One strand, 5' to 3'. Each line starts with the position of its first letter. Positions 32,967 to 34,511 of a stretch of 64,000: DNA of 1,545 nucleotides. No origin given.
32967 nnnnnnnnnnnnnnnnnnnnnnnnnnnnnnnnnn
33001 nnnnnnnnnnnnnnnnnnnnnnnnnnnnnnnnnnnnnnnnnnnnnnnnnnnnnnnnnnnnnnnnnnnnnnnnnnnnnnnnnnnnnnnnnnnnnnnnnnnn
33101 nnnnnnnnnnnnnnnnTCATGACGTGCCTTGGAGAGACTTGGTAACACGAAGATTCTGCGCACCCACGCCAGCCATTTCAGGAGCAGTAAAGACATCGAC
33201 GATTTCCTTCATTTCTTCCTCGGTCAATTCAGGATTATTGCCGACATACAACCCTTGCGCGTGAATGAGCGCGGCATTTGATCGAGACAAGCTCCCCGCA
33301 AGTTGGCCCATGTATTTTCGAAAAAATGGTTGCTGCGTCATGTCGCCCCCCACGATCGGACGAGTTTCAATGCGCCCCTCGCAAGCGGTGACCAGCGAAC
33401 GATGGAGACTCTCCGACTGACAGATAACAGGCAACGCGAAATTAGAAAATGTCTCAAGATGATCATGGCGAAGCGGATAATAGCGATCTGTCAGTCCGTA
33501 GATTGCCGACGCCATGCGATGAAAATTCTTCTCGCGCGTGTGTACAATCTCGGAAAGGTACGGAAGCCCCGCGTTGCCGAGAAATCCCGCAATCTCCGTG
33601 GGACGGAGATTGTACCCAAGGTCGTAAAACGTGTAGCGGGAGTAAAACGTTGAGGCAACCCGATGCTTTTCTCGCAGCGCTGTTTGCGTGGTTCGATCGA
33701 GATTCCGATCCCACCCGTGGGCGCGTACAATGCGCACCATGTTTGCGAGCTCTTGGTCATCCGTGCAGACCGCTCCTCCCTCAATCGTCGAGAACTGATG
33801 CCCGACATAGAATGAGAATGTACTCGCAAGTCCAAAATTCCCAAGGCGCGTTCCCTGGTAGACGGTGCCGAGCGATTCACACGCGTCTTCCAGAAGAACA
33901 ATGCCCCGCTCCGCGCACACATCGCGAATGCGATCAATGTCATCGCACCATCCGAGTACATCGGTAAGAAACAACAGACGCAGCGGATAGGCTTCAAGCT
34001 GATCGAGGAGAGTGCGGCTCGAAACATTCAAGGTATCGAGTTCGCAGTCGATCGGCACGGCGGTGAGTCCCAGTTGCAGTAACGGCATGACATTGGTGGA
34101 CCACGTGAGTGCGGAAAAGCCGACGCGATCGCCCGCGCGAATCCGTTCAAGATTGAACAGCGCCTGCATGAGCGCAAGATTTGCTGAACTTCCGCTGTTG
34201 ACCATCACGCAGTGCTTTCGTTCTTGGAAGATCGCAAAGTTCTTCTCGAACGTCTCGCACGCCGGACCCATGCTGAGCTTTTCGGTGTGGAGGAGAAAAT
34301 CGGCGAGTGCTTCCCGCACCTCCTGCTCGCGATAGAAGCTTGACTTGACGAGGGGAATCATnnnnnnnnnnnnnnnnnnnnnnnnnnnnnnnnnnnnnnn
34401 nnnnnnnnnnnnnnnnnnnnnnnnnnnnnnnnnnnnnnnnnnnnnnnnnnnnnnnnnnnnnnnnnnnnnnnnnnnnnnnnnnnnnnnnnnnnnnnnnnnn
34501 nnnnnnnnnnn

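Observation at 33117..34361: DegT-fold enzyme with His replacing the Schiff-base Lys: predicted ColD/E1/SpnQ-type sugar 3-dehydrase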

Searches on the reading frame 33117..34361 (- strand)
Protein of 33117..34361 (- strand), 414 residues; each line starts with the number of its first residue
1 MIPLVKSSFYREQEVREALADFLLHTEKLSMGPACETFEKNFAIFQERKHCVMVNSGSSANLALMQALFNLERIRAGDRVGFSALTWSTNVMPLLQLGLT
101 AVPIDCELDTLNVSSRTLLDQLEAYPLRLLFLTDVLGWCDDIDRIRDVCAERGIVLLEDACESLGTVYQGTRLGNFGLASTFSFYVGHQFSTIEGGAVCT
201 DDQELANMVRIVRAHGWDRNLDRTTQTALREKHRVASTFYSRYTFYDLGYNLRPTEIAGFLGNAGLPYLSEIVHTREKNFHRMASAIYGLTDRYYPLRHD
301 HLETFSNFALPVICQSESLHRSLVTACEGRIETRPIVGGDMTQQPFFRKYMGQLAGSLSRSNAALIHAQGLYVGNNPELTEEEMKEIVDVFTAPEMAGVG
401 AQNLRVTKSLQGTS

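Call 3: search_protein_families(library=pfam, proteins=[window:33117-34361:-], max_evalue=0.01)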
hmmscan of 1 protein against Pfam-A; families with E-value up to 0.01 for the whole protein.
window:33117-34361:- (414 aa): 2 families
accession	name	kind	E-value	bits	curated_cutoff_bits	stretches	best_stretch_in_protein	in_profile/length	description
PF01041.23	DegT_DnrJ_EryC1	-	8.8e-60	203.3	19.8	1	20-390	11-358/360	DegT/DnrJ/EryC1/StrS aminotransferase family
PF01053.26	Cys_Met_Meta_PP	-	0.0037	16.3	27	1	29-213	48-226/381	Cys/Met metabolism PLP-dependent enzyme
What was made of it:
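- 33117..34361 (-): His-type DegT protein, 414 aa: predicted PMP-dependent, Fe-S-independent (ColD-type) NDP-4-keto-6-deoxyhexose 3-dehydratase. Pfam DegT 8.8e-60 (call 3).
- On His-type PMP-dependent NDP-sugar 3-dehydratases (ColD/E1/SpnQ class within DegT_DnrJ_EryC1): Pfam PF01041 8.8e-60 over residues 20-390 (call 3).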

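Call 4: search_protein_families(library=ncbifam, proteins=[window:33117-34361:-], max_evalue=0.01)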
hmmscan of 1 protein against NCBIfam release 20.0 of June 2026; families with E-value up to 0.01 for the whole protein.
window:33117-34361:- (414 aa): 10 families
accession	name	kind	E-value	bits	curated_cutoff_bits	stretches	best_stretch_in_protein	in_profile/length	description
NF011936.0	PRK15407.1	equivalog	1.8e-58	198.3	423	1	27-392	59-433/440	lipopolysaccharide biosynthesis protein RfbH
TIGR03588.1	PseC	equivalog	2.3e-37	128.8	423.5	1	23-300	20-288/380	UDP-4-amino-4,6-dideoxy-N-acetyl-beta-L-altrosamine transaminase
TIGR04181.1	NHT_00031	hypoth_equivalog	5.1e-31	107.8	420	1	30-351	27-339/359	LegC family aminotransferase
NF008658.2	PRK11658.1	equivalog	1.7e-26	92.7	631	1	23-227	23-222/379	UDP-4-amino-4-deoxy-L-arabinose aminotransferase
NF008687.0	PRK11706.1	equivalog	1.4e-18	66.8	375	1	49-288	47-268/375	dTDP-4-amino-4,6-dideoxygalactose transaminase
TIGR04427.1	PLP_DesI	equivalog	1.9e-16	60.2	650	1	29-224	47-236/390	dTDP-4-dehydro-6-deoxyglucose aminotransferase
TIGR02379.1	ECA_wecE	subfamily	6.8e-13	48.1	434.85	1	59-280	54-261/376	dTDP-4-amino-4,6-dideoxy-D-glucose transaminase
NF005526.0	PRK07179.1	equivalog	0.00093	17.9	428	1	34-69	100-135/407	alpha-hydroxyketone-type quorum-sensing autoinducer synthase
NF006003.0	PRK08133.1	equivalog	0.0012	17.6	522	1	32-216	65-244/396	O-succinylhomoserine sulfhydrylase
TIGR00858.1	bioF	equivalog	0.0056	15.5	426.45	0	35-85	68-118/365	8-amino-7-oxononanoate synthase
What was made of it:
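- On E1 (RfbH/DdhC/AscC): 198.3 bits (call 4).
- The best NCBIfam model is RfbH (call 4). The RfbH score of 198 is far below the 423 cut-off (call 4).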

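Call 5: search_solved_structures(query=window:33117-34361:-, max_evalue=0.001, show_alignments=5)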
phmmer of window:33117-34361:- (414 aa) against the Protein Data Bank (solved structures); distinct sequences matched with E-value up to 0.001: 57.
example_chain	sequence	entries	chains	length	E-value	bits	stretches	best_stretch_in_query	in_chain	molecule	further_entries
2gms_A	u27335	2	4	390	6.8e-52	179.8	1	21-379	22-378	Putative pyridoxamine 5-phosphate-dependent dehydrase, Wbdk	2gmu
3b8x_A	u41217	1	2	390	5.5e-51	176.8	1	21-379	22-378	Pyridoxamine 5-phosphate-dependent dehydrase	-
2r0t_A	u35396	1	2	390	1e-50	175.9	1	21-379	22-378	Pyridoxamine 5-phosphate-dependent dehydrase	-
3gr9_A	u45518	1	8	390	1.1e-50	175.9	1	21-379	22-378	ColD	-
3bcx_A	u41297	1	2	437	2.3e-38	135.3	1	30-391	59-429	CDP-6-deoxy-L-threo-D-glycero-4-hexulose-3-dehydrase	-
3bb8_A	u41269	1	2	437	4e-37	131.2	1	30-391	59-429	CDP-4-keto-6-deoxy-D-glucose-3-dehydrase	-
9wvy_A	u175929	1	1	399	6.9e-32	113.9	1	10-347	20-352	Putative NDP-4-keto-6-deoxyglucose-3-dehydratase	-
2oga_A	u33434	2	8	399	3.5e-22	82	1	17-270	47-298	Transaminase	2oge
3bn1_A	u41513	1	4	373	5.7e-22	81.3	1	29-220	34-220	Perosamine synthetase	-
3dr7_A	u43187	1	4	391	6.8e-22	81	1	29-220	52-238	Putative perosamine synthetase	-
3dr4_A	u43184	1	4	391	9.7e-22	80.5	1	29-220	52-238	Putative perosamine synthetase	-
7b0m_AAA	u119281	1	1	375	2.2e-20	76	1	30-213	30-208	Sugar aminotransferase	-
9bgp_A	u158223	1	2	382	4.5e-20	75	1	17-220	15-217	aminotransferase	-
9bgr_A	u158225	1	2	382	6.2e-20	74.6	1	17-220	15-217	aminotransferase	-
5u1z_A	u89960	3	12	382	3.3e-19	72.2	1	30-229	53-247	Putative aminotransferase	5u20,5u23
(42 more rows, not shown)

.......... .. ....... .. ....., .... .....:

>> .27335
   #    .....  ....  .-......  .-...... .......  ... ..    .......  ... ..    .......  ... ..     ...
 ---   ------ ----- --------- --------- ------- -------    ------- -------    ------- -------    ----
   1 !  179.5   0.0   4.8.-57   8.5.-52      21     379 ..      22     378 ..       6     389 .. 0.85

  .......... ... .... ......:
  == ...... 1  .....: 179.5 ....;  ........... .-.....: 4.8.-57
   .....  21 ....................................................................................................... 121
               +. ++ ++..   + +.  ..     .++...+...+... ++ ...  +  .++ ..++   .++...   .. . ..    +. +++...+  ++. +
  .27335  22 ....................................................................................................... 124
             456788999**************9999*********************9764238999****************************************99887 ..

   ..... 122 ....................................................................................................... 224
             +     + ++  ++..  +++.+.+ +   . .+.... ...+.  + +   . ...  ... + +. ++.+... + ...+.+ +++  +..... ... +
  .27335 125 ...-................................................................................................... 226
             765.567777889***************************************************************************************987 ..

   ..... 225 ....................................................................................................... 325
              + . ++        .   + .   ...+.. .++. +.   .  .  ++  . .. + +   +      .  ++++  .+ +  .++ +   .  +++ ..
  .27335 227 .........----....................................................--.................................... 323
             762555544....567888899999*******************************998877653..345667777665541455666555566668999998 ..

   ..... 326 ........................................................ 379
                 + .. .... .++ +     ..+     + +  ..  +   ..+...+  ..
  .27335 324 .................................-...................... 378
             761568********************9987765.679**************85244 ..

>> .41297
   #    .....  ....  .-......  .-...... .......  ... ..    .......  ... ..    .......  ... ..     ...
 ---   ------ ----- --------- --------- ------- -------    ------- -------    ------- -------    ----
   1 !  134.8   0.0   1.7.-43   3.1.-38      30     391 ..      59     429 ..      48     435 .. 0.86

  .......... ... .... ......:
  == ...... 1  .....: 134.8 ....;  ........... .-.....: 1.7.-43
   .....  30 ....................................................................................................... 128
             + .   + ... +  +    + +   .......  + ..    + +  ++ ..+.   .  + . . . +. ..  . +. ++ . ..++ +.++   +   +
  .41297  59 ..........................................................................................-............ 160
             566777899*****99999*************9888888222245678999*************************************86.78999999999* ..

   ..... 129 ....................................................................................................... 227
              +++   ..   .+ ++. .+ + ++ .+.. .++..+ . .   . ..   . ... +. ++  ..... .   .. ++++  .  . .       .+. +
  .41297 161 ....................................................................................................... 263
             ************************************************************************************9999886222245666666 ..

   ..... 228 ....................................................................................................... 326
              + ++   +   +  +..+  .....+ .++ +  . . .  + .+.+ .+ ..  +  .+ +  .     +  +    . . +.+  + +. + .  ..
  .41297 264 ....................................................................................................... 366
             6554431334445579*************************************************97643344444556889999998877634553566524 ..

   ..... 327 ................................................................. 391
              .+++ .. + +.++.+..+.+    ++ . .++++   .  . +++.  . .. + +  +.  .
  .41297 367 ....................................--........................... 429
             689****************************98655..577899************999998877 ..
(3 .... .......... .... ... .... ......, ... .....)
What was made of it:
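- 33117..34361 (-): Best PDB match ColD at 6.8e-52 (call 5).
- On His-type PMP-dependent NDP-sugar 3-dehydratases (ColD/E1/SpnQ class within DegT_DnrJ_EryC1): 180, 135 and 114 bits against 82 or less (call 5).
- Bit scores against solved proteins: ColD 180, E1 135, 9wvy 114, Lys-type aminotransferases 82 or less (call 5).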

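Call 12: find_homologous_proteins(query=window:33117-34361:-, max_evalue=1e-10)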
Query window:33117-34361:- (414 aa): 7962 proteins with E <= 1e-10 among 8000 candidates; the best 120 are listed.
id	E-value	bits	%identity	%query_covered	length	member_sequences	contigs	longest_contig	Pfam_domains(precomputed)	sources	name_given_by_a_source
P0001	3.8e-279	943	100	100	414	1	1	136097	PF01041.24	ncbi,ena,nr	ncbi:MAG: hypothetical protein G01um101438_567 [Parcubacteria group bacterium Gr01-1014_38]|nr:MAG: 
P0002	3.6e-198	676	76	95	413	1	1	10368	PF01041.24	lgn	-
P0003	6.8e-195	666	75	95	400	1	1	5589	PF01041.24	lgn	-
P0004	8.9e-195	665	72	97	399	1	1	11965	PF01041.24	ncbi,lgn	-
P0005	3.9e-194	663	89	76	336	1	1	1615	PF01041.24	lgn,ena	-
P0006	1.2e-193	661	72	97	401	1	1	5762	PF01041.24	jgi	jgi:CDP-6-deoxy-D-xylo-4-hexulose-3-dehydrase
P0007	1.4e-193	661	74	95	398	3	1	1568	PF01041.24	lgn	-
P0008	7.7e-193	659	72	95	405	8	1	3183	PF01041.24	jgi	jgi:CDP-4-dehydro-6-deoxyglucose reductase, E1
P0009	7.2e-191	652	73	95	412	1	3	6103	PF01041.24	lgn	-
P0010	5.8e-190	649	73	96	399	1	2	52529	PF01041.24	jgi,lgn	jgi:CDP-6-deoxy-D-xylo-4-hexulose-3-dehydrase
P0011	1.1e-189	648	73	95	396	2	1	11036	PF01041.24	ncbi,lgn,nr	ncbi:MAG TPA: DegT/DnrJ/EryC1/StrS family aminotransferase [Candidatus Dormibacteraeota bacterium]|n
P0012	2.6e-189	647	73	95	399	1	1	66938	PF01041.24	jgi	-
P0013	1.4e-188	645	70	95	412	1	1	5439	PF01041.24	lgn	-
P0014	1.5e-188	645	72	95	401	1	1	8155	PF01041.24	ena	-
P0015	2.2e-188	644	71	95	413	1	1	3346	PF01041.24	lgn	-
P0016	5.8e-187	639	72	95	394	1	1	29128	PF01041.24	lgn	-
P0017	7.9e-185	632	70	97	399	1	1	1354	PF01041.24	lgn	-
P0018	1.2e-180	619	69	95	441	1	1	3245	PF01041.24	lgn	-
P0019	2.0e-172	592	64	94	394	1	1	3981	PF01053.27,PF01041.24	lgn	-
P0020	2.4e-172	591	65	95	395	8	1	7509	PF01053.27,PF01041.24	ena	-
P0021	2.9e-172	591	65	95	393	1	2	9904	PF00266.26,PF01053.27,PF01041.24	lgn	-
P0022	1.1e-171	589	64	95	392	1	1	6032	PF01053.27,PF01041.24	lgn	-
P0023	6.4e-171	587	63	95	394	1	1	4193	PF01053.27,PF01041.24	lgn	-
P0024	6.5e-171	587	64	95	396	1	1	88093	PF01053.27,PF01041.24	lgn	-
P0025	8.2e-171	586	63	95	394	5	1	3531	PF01053.27,PF01041.24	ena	-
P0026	1.3e-170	586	63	95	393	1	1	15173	PF01053.27,PF01041.24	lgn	-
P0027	2.3e-170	585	62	95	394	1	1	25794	PF01053.27,PF01041.24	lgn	-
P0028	3.1e-170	584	64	94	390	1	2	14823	PF01053.27,PF01041.24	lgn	-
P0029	3.9e-170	584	64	95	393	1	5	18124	PF01053.27,PF01041.24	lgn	-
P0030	4.9e-170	584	62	94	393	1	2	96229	PF01053.27,PF01041.24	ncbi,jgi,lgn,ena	-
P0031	6.8e-170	583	64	95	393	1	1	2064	PF01053.27,PF01041.24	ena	-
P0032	6.8e-170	583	64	95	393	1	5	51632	PF01053.27,PF01041.24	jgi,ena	-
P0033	8.2e-170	583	62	95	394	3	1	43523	PF00266.26,PF01053.27,PF01041.24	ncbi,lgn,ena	-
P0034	9.4e-170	583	64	95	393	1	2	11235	PF01053.27,PF01041.24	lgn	-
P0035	1.1e-169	583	63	94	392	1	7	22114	PF00266.26,PF01053.27,PF01041.24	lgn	-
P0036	1.3e-169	582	63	95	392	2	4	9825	PF01053.27,PF01041.24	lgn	-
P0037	1.7e-169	582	63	95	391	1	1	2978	PF00266.26,PF01053.27,PF01041.24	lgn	-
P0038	2.0e-169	582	63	94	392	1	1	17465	PF00266.26,PF01053.27,PF01041.24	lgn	-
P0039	2.1e-169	582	63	95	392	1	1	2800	PF00266.26,PF01053.27,PF01041.24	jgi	jgi:CDP-6-deoxy-D-xylo-4-hexulose-3-dehydrase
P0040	2.2e-169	582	64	92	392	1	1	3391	PF01053.27,PF01041.24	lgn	-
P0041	2.7e-169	581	65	95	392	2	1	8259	PF01041.24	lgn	-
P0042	2.8e-169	581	64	95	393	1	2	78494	PF01053.27,PF01041.24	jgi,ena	-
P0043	3.0e-169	581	62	95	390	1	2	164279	PF00266.26,PF01053.27,PF01041.24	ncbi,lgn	-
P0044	3.0e-169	581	64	94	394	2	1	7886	PF01053.27,PF01041.24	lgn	-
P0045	3.1e-169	581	63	95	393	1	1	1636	PF01053.27,PF01041.24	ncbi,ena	-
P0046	4.3e-169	581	61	95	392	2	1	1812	PF01053.27,PF01041.24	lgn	-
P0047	6.0e-169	580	63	95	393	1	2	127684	PF01053.27,PF01041.24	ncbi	-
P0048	6.5e-169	580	65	94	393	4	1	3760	PF01053.27,PF01041.24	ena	-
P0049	6.6e-169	580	64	95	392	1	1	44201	PF00266.26,PF01053.27,PF01041.24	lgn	-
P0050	8.4e-169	580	64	95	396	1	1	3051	PF01053.27,PF01041.24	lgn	-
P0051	9.0e-169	580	63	95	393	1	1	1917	PF01053.27,PF01041.24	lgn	-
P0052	9.1e-169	580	63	94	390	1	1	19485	PF01053.27,PF01041.24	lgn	-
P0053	9.4e-169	579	63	94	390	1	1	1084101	PF01053.27,PF01041.24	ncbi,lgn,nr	ncbi:MAG: CDP-4-keto-6-deoxy-D-glucose-3-dehydrase [Patescibacteria group bacterium]|nr:MAG: CDP-4-k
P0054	1.0e-168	579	64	94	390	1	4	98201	PF01053.27,PF01041.24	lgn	-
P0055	1.1e-168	579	63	95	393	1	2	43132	PF01053.27,PF01041.24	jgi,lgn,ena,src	-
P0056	1.2e-168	579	63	95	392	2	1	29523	PF01053.27,PF01041.24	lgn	-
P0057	1.3e-168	579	64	95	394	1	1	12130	PF01053.27,PF01041.24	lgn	-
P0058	1.3e-168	579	63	95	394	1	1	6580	PF01053.27,PF01041.24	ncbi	-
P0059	1.4e-168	579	63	94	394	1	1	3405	PF01053.27,PF01041.24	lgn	-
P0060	1.8e-168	579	64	95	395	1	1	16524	PF01053.27,PF01041.24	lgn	-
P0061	2.0e-168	578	63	95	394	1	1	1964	PF01053.27,PF01041.24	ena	-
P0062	2.5e-168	578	63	94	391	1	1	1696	PF01053.27,PF01041.24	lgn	-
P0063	3.2e-168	578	62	95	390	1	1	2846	PF01041.24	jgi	jgi:CDP-6-deoxy-D-xylo-4-hexulose-3-dehydrase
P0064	3.4e-168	578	63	94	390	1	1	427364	PF01053.27,PF01041.24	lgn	-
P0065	3.7e-168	578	63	94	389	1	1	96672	PF01053.27,PF01041.24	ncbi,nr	ncbi:hypothetical protein A3A46_01510 [Candidatus Roizmanbacteria bacterium RIFCSPLOWO2_01_FULL_37_1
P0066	4.0e-168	577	64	95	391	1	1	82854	PF00266.26,PF01053.27,PF01041.24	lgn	-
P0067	5.5e-168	577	64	95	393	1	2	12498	PF01053.27,PF01041.24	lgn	-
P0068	6.0e-168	577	62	95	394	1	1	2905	PF00266.26,PF01053.27,PF01041.24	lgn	-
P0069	6.7e-168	577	63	95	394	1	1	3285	PF01053.27,PF01041.24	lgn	-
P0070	6.9e-168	577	62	95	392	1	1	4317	PF01053.27,PF01041.24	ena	-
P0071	7.1e-168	577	63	95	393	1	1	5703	PF01053.27,PF01041.24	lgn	-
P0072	7.7e-168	576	61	95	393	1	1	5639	PF01053.27,PF01041.24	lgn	-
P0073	8.2e-168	576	63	95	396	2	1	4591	PF00266.26,PF01053.27,PF01041.24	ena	-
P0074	9.5e-168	576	62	95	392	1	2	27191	PF01053.27,PF01041.24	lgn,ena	-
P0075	1.0e-167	576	63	95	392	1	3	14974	PF00266.26,PF01053.27,PF01041.24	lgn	-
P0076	1.0e-167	576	63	95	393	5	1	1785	PF01053.27,PF01041.24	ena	-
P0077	1.1e-167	576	62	95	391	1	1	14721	PF01053.27,PF01041.24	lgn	-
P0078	1.1e-167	576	63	95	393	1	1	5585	PF01041.24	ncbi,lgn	ncbi:MAG: DegT/DnrJ/EryC1/StrS family aminotransferase [Patescibacteria group bacterium]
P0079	1.1e-167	576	61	95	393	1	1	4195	PF00266.26,PF01053.27,PF01041.24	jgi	jgi:CDP-6-deoxy-D-xylo-4-hexulose-3-dehydrase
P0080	1.2e-167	576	62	95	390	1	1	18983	PF00266.26,PF01053.27,PF01041.24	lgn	-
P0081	1.4e-167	576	63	94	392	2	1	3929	PF00266.26,PF01053.27,PF01041.24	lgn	-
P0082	1.5e-167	576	61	95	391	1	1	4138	PF01053.27,PF01041.24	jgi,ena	-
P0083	1.7e-167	575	63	95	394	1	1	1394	PF01053.27,PF01041.24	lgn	-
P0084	1.8e-167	575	63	95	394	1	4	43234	PF01053.27,PF01041.24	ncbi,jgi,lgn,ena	-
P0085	1.8e-167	575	63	95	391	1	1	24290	PF00266.26,PF01053.27,PF01041.24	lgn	-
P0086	1.8e-167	575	63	95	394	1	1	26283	PF01053.27,PF01041.24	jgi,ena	-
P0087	1.8e-167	575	61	95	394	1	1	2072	PF01053.27,PF01041.24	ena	-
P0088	1.8e-167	575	62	95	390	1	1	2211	PF01053.27,PF01041.24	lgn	-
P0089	2.1e-167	575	60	95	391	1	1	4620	PF01053.27,PF01041.24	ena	-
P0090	2.1e-167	575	63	95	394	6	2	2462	PF01041.24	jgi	jgi:CDP-6-deoxy-D-xylo-4-hexulose-3-dehydrase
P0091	2.2e-167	575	63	94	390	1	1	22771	PF01053.27,PF01041.24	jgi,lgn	jgi:CDP-6-deoxy-D-xylo-4-hexulose-3-dehydrase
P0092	2.5e-167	575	61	95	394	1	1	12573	PF00266.26,PF01053.27,PF01041.24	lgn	-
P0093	2.8e-167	575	63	95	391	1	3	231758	PF00266.26,PF01053.27,PF01041.24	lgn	-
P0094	2.8e-167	575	61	95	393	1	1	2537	PF01053.27,PF01041.24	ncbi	-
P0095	2.9e-167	575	60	95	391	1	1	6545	PF01053.27,PF01041.24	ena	-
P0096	2.9e-167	575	60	95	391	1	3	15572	PF01053.27,PF01041.24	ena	-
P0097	2.9e-167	575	62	95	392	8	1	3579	PF01053.27,PF01041.24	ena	-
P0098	3.1e-167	575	64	95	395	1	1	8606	PF01053.27,PF01041.24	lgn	-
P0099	3.1e-167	574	62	95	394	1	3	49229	PF01041.24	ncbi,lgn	-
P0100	3.7e-167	574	62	95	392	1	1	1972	PF01053.27,PF01041.24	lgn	-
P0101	3.8e-167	574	63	95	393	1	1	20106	PF01053.27,PF01041.24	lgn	-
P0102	3.8e-167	574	63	95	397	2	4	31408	PF00266.26,PF01053.27,PF01041.24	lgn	-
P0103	3.9e-167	574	60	95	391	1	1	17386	PF01053.27,PF01041.24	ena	-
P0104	4.6e-167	574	62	95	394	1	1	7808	PF01053.27,PF01041.24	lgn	-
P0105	5.0e-167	574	62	95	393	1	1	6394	PF01053.27,PF01041.24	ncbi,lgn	-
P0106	5.4e-167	574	63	95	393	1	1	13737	PF01053.27,PF01041.24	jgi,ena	-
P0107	5.4e-167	574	64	94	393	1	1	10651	PF01053.27,PF01041.24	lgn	-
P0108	5.4e-167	574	60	95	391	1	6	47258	PF01053.27,PF01041.24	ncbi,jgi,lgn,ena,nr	ncbi:MAG: DegT/DnrJ/EryC1/StrS aminotransferase [Candidatus Levybacteria bacterium RIFCSPLOWO2_12_FU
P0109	5.4e-167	574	60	95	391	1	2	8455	PF01053.27,PF01041.24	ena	-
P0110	6.3e-167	573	62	94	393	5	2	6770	PF01053.27,PF01041.24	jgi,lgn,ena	-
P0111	7.5e-167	573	60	95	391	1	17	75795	PF01053.27,PF01041.24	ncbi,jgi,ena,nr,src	ncbi:MAG: DegT/DnrJ/EryC1/StrS aminotransferase [Candidatus Levybacteria bacterium GW2011_GWA1_37_16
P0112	7.5e-167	573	62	99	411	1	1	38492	PF01041.24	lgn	-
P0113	7.7e-167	573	62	95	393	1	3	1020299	PF01053.27,PF01041.24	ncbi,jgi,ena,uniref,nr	ncbi:hypothetical protein A3A79_04995 [Candidatus Gottesmanbacteria bacterium RIFCSPLOWO2_01_FULL_43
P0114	8.6e-167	573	64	95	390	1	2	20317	PF00266.26,PF01053.27,PF01041.24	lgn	-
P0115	8.9e-167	573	63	95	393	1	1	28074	PF01053.27,PF01041.24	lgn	-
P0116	1.0e-166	573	63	95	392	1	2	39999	PF00266.26,PF01041.24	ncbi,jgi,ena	-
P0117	1.0e-166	573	60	95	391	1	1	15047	PF01053.27,PF01041.24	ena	-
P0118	1.1e-166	573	61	95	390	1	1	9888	PF00266.26,PF01053.27,PF01041.24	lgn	-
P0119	1.1e-166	573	64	94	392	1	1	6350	PF01053.27,PF01041.24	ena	-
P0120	1.1e-166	573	64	95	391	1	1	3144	PF01053.27,PF01041.24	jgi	jgi:CDP-4-dehydro-6-deoxyglucose reductase, E1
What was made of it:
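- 33117..34361 (-): 100% identical to hypothetical protein G01um101438_567 of Parcubacteria group bacterium Gr01-1014_38 (call 12).
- JGI names for P0006, P0008, P0010 and others (call 12).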
